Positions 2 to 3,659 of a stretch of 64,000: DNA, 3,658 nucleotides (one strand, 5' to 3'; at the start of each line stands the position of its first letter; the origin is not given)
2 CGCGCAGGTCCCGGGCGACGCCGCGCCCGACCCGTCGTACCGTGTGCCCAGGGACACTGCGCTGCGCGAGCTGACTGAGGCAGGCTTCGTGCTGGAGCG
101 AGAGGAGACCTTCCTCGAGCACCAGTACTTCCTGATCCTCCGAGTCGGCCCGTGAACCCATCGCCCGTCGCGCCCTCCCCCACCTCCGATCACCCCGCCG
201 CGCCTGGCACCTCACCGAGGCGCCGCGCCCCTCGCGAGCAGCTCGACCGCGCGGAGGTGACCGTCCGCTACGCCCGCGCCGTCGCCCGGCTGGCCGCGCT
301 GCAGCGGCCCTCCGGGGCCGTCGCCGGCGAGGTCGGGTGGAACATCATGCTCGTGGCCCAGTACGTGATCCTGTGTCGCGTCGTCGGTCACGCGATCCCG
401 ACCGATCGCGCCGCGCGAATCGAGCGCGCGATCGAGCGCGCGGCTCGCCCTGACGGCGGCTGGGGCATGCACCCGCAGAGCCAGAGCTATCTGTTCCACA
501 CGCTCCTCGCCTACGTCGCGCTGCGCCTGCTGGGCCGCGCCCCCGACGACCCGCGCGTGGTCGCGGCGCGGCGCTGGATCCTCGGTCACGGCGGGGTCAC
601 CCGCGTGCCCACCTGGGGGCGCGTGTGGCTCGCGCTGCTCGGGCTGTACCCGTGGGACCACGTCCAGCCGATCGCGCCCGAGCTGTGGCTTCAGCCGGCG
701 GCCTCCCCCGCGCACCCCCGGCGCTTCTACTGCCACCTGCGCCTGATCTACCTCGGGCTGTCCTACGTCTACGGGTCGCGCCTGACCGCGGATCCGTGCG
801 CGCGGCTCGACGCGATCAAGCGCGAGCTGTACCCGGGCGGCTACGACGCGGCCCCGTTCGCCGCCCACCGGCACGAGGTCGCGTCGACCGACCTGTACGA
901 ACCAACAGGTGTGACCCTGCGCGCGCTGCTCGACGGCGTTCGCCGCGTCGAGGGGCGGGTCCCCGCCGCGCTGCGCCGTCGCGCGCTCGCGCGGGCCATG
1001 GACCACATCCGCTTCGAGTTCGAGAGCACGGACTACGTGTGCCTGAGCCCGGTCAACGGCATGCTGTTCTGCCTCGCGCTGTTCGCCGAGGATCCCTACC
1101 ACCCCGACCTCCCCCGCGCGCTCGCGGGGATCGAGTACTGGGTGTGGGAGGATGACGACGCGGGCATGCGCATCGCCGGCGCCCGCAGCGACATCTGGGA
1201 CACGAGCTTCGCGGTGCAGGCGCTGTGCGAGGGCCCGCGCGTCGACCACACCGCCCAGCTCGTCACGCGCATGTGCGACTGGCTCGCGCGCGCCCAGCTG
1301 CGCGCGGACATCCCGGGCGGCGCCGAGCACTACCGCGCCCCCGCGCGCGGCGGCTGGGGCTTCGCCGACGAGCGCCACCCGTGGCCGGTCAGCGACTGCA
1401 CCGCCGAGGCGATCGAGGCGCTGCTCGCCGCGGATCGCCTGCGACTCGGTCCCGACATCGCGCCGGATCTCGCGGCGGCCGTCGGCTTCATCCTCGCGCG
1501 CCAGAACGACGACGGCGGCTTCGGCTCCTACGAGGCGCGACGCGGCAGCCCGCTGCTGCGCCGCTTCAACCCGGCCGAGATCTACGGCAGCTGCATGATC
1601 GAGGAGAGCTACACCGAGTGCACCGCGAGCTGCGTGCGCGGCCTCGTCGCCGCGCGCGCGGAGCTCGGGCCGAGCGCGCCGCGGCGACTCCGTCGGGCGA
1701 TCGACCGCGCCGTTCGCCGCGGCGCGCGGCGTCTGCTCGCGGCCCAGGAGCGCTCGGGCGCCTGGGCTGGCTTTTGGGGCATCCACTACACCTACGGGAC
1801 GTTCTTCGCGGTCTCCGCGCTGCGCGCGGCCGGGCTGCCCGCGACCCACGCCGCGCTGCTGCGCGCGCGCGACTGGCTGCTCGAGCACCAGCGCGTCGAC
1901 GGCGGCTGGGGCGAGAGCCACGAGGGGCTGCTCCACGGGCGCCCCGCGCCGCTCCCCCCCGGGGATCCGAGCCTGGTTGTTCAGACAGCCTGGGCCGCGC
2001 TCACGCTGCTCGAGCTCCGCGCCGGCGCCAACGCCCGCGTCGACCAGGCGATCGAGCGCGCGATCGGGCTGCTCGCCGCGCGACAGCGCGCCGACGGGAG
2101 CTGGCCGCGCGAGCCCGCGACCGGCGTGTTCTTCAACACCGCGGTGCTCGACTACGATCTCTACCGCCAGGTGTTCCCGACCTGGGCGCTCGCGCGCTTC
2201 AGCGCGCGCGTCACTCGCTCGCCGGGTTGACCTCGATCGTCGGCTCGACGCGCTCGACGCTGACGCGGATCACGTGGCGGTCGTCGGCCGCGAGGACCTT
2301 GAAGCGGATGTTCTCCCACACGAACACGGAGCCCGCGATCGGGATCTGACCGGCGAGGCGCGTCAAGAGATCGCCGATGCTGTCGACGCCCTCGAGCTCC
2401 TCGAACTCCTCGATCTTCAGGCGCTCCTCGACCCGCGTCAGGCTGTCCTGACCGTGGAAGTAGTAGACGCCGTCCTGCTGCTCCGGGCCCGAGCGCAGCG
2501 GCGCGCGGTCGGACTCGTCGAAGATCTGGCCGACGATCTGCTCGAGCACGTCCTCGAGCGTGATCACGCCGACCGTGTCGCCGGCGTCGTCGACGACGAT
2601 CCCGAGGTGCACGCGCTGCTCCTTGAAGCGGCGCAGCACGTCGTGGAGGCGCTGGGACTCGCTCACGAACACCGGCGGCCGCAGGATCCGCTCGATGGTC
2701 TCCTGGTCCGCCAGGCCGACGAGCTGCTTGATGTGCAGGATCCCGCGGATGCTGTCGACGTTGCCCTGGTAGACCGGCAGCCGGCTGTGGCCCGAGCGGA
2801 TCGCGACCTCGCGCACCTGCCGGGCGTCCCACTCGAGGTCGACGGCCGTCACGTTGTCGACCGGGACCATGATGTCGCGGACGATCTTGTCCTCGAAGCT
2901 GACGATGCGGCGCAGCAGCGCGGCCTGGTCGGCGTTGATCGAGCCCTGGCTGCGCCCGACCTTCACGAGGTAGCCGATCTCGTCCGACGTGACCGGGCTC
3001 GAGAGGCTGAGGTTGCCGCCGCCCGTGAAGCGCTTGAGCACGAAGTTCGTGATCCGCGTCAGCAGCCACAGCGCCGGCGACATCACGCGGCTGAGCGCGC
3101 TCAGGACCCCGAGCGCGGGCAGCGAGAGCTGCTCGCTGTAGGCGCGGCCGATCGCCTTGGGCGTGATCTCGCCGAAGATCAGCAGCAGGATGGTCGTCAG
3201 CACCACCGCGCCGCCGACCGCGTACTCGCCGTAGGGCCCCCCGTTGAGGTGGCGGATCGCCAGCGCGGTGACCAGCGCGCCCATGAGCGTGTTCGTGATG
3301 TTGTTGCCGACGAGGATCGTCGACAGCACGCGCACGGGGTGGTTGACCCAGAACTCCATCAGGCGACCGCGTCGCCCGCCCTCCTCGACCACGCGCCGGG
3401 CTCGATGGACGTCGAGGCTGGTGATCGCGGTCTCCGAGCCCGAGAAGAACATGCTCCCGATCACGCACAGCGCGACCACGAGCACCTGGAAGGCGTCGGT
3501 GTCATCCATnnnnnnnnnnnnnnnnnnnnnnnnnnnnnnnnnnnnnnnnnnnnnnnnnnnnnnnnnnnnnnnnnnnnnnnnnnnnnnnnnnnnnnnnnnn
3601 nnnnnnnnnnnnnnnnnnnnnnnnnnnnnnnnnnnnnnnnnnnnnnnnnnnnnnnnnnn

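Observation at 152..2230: Bacterial oxidosqualene (sterol) cyclase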

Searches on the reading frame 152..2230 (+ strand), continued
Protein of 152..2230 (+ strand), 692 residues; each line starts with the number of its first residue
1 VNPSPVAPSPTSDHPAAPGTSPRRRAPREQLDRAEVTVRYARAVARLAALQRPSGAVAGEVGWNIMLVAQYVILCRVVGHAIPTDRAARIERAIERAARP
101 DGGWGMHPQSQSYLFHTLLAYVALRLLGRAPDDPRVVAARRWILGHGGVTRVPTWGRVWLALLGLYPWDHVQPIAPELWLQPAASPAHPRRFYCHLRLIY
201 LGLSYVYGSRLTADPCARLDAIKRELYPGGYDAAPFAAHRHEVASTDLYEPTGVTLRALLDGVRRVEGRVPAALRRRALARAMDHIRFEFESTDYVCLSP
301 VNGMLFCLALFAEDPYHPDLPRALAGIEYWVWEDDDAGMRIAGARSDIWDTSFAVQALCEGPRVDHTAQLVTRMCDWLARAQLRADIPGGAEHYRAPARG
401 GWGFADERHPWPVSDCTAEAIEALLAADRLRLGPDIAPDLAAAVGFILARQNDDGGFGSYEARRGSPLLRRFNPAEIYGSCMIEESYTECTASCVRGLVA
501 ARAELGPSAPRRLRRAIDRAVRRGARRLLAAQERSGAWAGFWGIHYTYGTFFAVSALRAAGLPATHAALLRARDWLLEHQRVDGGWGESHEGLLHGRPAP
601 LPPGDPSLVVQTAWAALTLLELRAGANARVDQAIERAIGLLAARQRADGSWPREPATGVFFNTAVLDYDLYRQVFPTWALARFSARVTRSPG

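Call 39: search_protein_families(library=ncbifam, proteins=[P0032, P0115, P0023, P0037, P0106, P0019, P0002, L054:10001-12181:+, L047:10001-12076:+, L066:10001-11932:+], max_evalue=1e-50)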
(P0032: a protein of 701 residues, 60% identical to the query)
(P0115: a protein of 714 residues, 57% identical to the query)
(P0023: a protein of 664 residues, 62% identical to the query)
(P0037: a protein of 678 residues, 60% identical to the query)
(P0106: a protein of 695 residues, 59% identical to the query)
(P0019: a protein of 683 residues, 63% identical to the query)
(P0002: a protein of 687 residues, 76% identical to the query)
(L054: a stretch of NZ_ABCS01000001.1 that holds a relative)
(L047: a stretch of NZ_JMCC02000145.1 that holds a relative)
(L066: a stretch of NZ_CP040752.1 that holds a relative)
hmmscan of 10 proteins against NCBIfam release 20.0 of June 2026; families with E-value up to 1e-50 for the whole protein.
P0032 (701 aa): 3 families
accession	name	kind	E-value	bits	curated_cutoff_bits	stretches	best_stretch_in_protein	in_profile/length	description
TIGR03463.1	osq_cycl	subfamily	4.8e-211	702.4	851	1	112-691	58-633/634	2,3-oxidosqualene cyclase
TIGR01787.1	squalene_cyclas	subfamily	3.9e-141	471.7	322.7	1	122-691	72-619/622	squalene/oxidosqualene cyclases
TIGR01507.1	hopene_cyclase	equivalog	4e-74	250.1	431.1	1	128-691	97-632/640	squalene--hopene cyclase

P0115 (714 aa): 3 families
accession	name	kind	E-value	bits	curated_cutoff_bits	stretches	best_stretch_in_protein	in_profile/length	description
TIGR03463.1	osq_cycl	subfamily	3.8e-206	686.2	851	1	122-705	58-633/634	2,3-oxidosqualene cyclase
TIGR01787.1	squalene_cyclas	subfamily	9.5e-137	457.2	322.7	1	133-705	72-619/622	squalene/oxidosqualene cyclases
TIGR01507.1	hopene_cyclase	equivalog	5.2e-69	233.2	431.1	1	138-705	96-632/640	squalene--hopene cyclase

P0023 (664 aa): 3 families
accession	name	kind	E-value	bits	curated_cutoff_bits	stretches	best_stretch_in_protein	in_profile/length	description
TIGR03463.1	osq_cycl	subfamily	7.4e-211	701.8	851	1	21-657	1-633/634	2,3-oxidosqualene cyclase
TIGR01787.1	squalene_cyclas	subfamily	2.5e-149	498.8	322.7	1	18-657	3-619/622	squalene/oxidosqualene cyclases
TIGR01507.1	hopene_cyclase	equivalog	1.9e-84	284.2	431.1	1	13-657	17-632/640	squalene--hopene cyclase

P0037 (678 aa): 3 families
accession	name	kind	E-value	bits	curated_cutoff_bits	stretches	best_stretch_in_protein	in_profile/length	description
TIGR03463.1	osq_cycl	subfamily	1.6e-213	710.6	851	1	27-668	2-634/634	2,3-oxidosqualene cyclase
TIGR01787.1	squalene_cyclas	subfamily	6.4e-144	480.9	322.7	1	23-668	3-620/622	squalene/oxidosqualene cyclases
TIGR01507.1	hopene_cyclase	equivalog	8.7e-76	255.6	431.1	1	22-669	21-634/640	squalene--hopene cyclase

P0106 (695 aa): 3 families
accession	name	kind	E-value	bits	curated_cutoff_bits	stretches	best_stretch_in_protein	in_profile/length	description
TIGR03463.1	osq_cycl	subfamily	2.2e-210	700.2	851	1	112-691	62-633/634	2,3-oxidosqualene cyclase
TIGR01787.1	squalene_cyclas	subfamily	3.2e-138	462.1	322.7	1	119-692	73-620/622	squalene/oxidosqualene cyclases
TIGR01507.1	hopene_cyclase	equivalog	5.6e-72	243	431.1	1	124-692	97-633/640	squalene--hopene cyclase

P0019 (683 aa): 3 families
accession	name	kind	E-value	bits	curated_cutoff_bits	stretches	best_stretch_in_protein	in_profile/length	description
TIGR03463.1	osq_cycl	subfamily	1e-213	711.2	851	1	34-675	2-634/634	2,3-oxidosqualene cyclase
TIGR01787.1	squalene_cyclas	subfamily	8.9e-146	487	322.7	1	30-675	3-620/622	squalene/oxidosqualene cyclases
TIGR01507.1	hopene_cyclase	equivalog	8.2e-80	268.9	431.1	1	21-678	13-636/640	squalene--hopene cyclase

P0002 (687 aa): 3 families
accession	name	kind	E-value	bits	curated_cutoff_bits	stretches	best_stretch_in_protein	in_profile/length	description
TIGR03463.1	osq_cycl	subfamily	4e-211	702.6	851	1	38-681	2-634/634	2,3-oxidosqualene cyclase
TIGR01787.1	squalene_cyclas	subfamily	1.5e-141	473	322.7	1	34-681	3-620/622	squalene/oxidosqualene cyclases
TIGR01507.1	hopene_cyclase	equivalog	1.6e-76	258.1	431.1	1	33-683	21-635/640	squalene--hopene cyclase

L054:10001-12181:+ (727 aa): 3 families
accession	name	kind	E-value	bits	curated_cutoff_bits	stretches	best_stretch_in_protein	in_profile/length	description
TIGR03463.1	osq_cycl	subfamily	1e-188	628.6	851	1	109-623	68-553/634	2,3-oxidosqualene cyclase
TIGR01787.1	squalene_cyclas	subfamily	5.6e-118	395.2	322.7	1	110-620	73-533/622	squalene/oxidosqualene cyclases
TIGR01507.1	hopene_cyclase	equivalog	8.3e-55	186.3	431.1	0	115-619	97-546/640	squalene--hopene cyclase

L047:10001-12076:+ (692 aa): 3 families
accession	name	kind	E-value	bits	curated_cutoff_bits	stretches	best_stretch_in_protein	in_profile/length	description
TIGR03463.1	osq_cycl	subfamily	1.6e-204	680.8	851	1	110-688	62-633/634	2,3-oxidosqualene cyclase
TIGR01787.1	squalene_cyclas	subfamily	1e-136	457.1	322.7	1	116-689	72-620/622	squalene/oxidosqualene cyclases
TIGR01507.1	hopene_cyclase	equivalog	7.7e-67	226.1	431.1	1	122-689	97-633/640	squalene--hopene cyclase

L066:10001-11932:+ (644 aa): 3 families
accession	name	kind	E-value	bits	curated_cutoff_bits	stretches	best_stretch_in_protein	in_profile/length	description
TIGR03463.1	osq_cycl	subfamily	3e-191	637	851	1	7-643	3-633/634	2,3-oxidosqualene cyclase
TIGR01787.1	squalene_cyclas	subfamily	8.8e-123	411.1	322.7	1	3-644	4-620/622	squalene/oxidosqualene cyclases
TIGR01507.1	hopene_cyclase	equivalog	4.2e-69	233.5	431.1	1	3-644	23-633/640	squalene--hopene cyclase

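Call 50: predict_structure(alignment_id=A3)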
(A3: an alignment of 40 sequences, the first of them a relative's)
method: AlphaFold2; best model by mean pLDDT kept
length: 242 residues; sequences in the alignment: 40
mean_pLDDT: 87.0   pTM: 0.79
mean pLDDT of the five models: 87.0, 85.9, 84.8, 84.7, 84.6
residues with pLDDT >= 90: 173; 70-90: 20; 50-70: 37; < 50: 12
segments of 3 or more residues with pLDDT < 50: 1-3, 16-23
pLDDT, mean of each block of 10 residues (from residue 1): 50 49 54 57 61 90 93 98 98 94 98 93 97 96 92 97 93 98 98 92 94 98 98 98 92
secondary structure, 60 per line:
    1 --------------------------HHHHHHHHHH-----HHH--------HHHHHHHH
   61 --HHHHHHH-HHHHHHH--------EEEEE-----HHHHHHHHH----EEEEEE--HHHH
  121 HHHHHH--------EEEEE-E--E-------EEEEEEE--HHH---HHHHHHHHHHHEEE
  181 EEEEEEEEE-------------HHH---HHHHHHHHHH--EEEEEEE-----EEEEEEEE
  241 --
elements in order: H27-36 H53-60 H63-69 H71-77 E86-90 H96-104 E109-114 H117-126 E135-139 E152-158 H167-177 E178-189 H209-218 E221-227 E233-240

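Call 52: fold_search(model_id=the predicted structure, library=pdb)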
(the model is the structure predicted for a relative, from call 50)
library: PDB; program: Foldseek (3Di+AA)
matches with E <= 10: 1979; with E <= 0.001: 1506
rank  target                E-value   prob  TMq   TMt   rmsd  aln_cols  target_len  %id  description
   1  3dh0_A                1.1e-16  1.00  0.71  0.90   1.9       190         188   24  Crystal structure of a SAM dependent methyltransferase from Aquifex aeolicus (released 2008-07-15)
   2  3dh0_B                5.1e-16  1.00  0.71  0.89   2.1       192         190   24  Crystal structure of a SAM dependent methyltransferase from Aquifex aeolicus (released 2008-07-15)
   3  3i9f_A                2.7e-11  1.00  0.54  0.77   3.0       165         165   18  Crystal structure of a putative type 11 methyltransferase from Sulfolobus solfataricus (released 2009-07-28)
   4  8ftr                  7.0e-11  1.00  0.53  0.40   4.7       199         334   19  SgvM methyltransferase with MTA and alpha-ketoleucine (released 2023-11-01)
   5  4obw_B                7.4e-11  1.00  0.62  0.65   4.3       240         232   13  crystal structure of yeast Coq5 in the SAM bound form (released 2014-08-06)
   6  5f8e_A                7.9e-11  1.00  0.54  0.38   5.0       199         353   20  Rv2258c-SAH (released 2016-06-29)
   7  8fts                  7.9e-11  1.00  0.58  0.43   6.7       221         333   17  SgvM methyltransferase with SAH and alpha-ketoleucine (released 2023-11-01)
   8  2ip2_A                7.9e-11  1.00  0.57  0.43  11.6       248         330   15  Structure of the Pyocyanin Biosynthetic Protein PhzM (released 2006-10-24)
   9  9j56_A                8.4e-11  1.00  0.52  0.38   5.1       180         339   22  Functional Investigation of the SAM-Dependent Methyltransferases Rdmb in Anthracycline Biosynthesis (released 2024-11-06)
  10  4hh4_C                8.9e-11  1.00  0.64  0.61   4.2       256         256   14  Structure of the CcbJ Methyltransferase from Streptomyces caelestis (released 2013-10-30)
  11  5f8c_A                1.2e-10  1.00  0.54  0.38   5.4       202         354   21  Rv2258c-unbound (released 2016-06-29)
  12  3i9f_B                1.3e-10  1.00  0.53  0.74   2.8       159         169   18  Crystal structure of a putative type 11 methyltransferase from Sulfolobus solfataricus (released 2009-07-28)
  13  5f8e_B                1.5e-10  1.00  0.56  0.40   5.8       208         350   19  Rv2258c-SAH (released 2016-06-29)
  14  4obw_C                1.5e-10  1.00  0.61  0.63   4.3       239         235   13  crystal structure of yeast Coq5 in the SAM bound form (released 2014-08-06)
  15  9fd3                  1.8e-10  1.00  0.55  0.61   5.7       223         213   14  CysG(N-16)-D190N mutant in complex with SAH from Kitasatospora cystarginea (released 2024-08-21)
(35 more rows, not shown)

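Call 55: search_protein_families(library=pfam, proteins=[L066:8465-9796:-, L066:13408-14706:+, L066:16076-18355:+, L066:18553-19542:+, L066:3740-4303:-])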
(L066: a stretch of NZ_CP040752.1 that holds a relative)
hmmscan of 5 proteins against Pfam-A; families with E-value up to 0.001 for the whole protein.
L066:8465-9796:- (443 aa): 9 families
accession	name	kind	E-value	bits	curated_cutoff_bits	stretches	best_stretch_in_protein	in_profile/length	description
PF01370.27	Epimerase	-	1.2e-36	126.8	20.9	1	92-315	1-237/240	NAD dependent epimerase/dehydratase family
PF01073.25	3Beta_HSD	-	9.1e-21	74.5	22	1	93-246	1-162/280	3-beta hydroxysteroid dehydrogenase/isomerase family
PF13460.12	NAD_binding_10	-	1.4e-19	71.2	27.2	1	96-215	1-110/184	NAD(P)H-binding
PF16363.11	GDP_Man_Dehyd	-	3.1e-18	66.7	27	1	93-399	1-322/332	GDP-mannose 4,6 dehydratase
PF07993.18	NAD_binding_4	-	2.9e-14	53.3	20.1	1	147-261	81-209/258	Male sterility protein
PF05368.20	NmrA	-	2.3e-12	47.5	27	1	90-206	3-110/298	NmrA-like family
PF02719.21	Polysacc_synt_2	-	7.5e-10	38.9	20.2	1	92-201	1-126/293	Polysaccharide biosynthesis protein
PF04321.23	RmlD_sub_bind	-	2.6e-09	37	27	1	92-243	3-138/287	RmlD substrate binding domain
PF00106.31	adh_short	-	4e-05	23.6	26.6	1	91-157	2-73/195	short chain dehydrogenase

L066:13408-14706:+ (432 aa): 9 families
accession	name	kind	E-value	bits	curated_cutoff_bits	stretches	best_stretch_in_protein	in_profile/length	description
PF08491.16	SE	-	1.1e-21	77.6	20.1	1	153-393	6-261/276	Squalene epoxidase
PF01494.25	FAD_binding_3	-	8.8e-15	55.2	22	1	7-307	2-315/349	FAD binding domain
PF01266.30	DAO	-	4.3e-08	33.5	27.9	1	8-54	1-50/353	FAD dependent oxidoreductase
PF12831.13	FAD_oxidored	-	2.4e-06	27.5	27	1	8-38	1-31/416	FAD dependent oxidoreductase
PF13450.12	NAD_binding_8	-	1.5e-05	25.6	21.9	1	11-41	1-31/68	NAD(P)-binding Rossmann-like domain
PF01134.28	GIDA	-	2.3e-05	24.1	22.1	1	8-36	1-29/391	Glucose inhibited division protein A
PF07992.20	Pyr_redox_2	-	0.00012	22.1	26.1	1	8-40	2-34/291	Pyridine nucleotide-disulphide oxidoreductase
PF00890.30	FAD_binding_2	-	0.00014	21.6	20.4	1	8-38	1-31/414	FAD binding domain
PF03486.20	HI0933_like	-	0.00036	20.5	50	1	8-42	2-36/244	HI0933-like protein Rossmann domain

L066:16076-18355:+ (759 aa): 2 families
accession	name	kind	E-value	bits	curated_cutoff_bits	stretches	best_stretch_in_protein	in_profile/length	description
PF03176.21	MMPL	-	1.7e-64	218.3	20.5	2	102-396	38-331/333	MMPL family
PF00873.25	ACR_tran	-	2e-05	22.9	28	1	207-376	337-508/1021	AcrB/AcrD/AcrF family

L066:18553-19542:+ (329 aa): 6 families
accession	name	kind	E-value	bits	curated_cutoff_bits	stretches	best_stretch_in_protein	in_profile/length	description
PF01674.24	Lipase_2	-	2.1e-17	63.9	20.3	1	94-269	2-180/219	Lipase (class 2)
PF00561.26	Abhydrolase_1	-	1.7e-12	48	25.8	1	95-203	2-103/245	alpha/beta hydrolase fold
PF12697.13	Abhydrolase_6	-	3.1e-07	31.7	26.3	1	96-240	1-130/217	Alpha/beta hydrolase family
PF02089.21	Palm_thioest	-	5.3e-07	30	26.8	1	95-208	1-116/254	Palmitoyl protein thioesterase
PF12146.15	Hydrolase_4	-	7.3e-06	25.9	27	1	96-230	7-136/239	Serine aminopeptidase, S33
PF05057.20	DUF676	-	0.00078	19.4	20.3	0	96-186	8-99/217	Putative serine esterase (DUF676)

L066:3740-4303:- (187 aa): 1 family
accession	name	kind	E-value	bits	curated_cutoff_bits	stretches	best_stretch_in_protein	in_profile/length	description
PF05241.17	EBP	-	7.9e-10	39.5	25.7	1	68-171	9-112/113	EXPERA (EXPanded EBP superfamily)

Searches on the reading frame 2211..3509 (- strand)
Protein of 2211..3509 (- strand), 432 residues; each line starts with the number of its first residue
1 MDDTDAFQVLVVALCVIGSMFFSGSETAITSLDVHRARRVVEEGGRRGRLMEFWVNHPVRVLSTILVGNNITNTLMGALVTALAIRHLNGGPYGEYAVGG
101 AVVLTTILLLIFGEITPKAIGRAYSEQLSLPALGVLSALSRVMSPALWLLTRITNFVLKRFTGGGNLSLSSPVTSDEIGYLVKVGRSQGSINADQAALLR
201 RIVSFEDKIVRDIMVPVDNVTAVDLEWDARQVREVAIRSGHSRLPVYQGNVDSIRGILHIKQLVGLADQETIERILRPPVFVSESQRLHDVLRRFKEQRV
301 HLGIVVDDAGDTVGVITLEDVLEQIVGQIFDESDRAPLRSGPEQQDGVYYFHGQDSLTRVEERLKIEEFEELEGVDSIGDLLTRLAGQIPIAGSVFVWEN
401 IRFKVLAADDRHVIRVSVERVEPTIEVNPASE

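Call 3: search_protein_families(library=pfam, proteins=[window:2211-3509:-])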
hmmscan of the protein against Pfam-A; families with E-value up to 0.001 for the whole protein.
window:2211-3509:- (432 aa): 3 families
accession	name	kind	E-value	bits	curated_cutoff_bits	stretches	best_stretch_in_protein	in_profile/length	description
PF01595.25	CNNM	-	1.9e-45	155.2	28.4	1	11-194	2-180/181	Cyclin M transmembrane N-terminal domain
PF00571.33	CBS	-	1.3e-15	57.9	24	1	277-326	7-56/57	CBS domain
PF03471.22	CorC_HlyC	-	3.1e-15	56.4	27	1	343-421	2-80/81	Transporter associated domain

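Call 4: search_protein_families(library=ncbifam, proteins=[window:2211-3509:-])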
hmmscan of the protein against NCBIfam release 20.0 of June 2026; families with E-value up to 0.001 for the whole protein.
window:2211-3509:- (432 aa): 7 families
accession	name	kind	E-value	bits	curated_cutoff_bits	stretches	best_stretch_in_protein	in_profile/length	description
TIGR03520.1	GldE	subfamily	3.1e-62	210.9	376.05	1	14-419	3-406/408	gliding motility-associated protein GldE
NF008604.1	PRK11573.1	equivalog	3.9e-51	174.3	475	1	9-424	10-422/428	hypothetical protein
NF052568.1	PolamExpPaeASal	equivalog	3.4e-35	121.7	500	1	8-417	4-421/424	polyamine export protein PaeA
NF011675.0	PRK15094.1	equivalog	3.5e-35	121.8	379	1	172-419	31-280/292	CNNM family magnesium/cobalt transport protein CorC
TIGR01302.1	IMP_dehydrog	equivalog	0.00038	19.5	481.5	1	194-324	71-199/450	IMP dehydrogenase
TIGR00400.1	mgtE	equivalog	0.00085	18.2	232.75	0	253-326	178-252/450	magnesium transporter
NF053603.1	HhpR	exception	0.00094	18.4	520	0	243-325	34-117/282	CBS domain-containing high hydrostatic pressure regulator HhpR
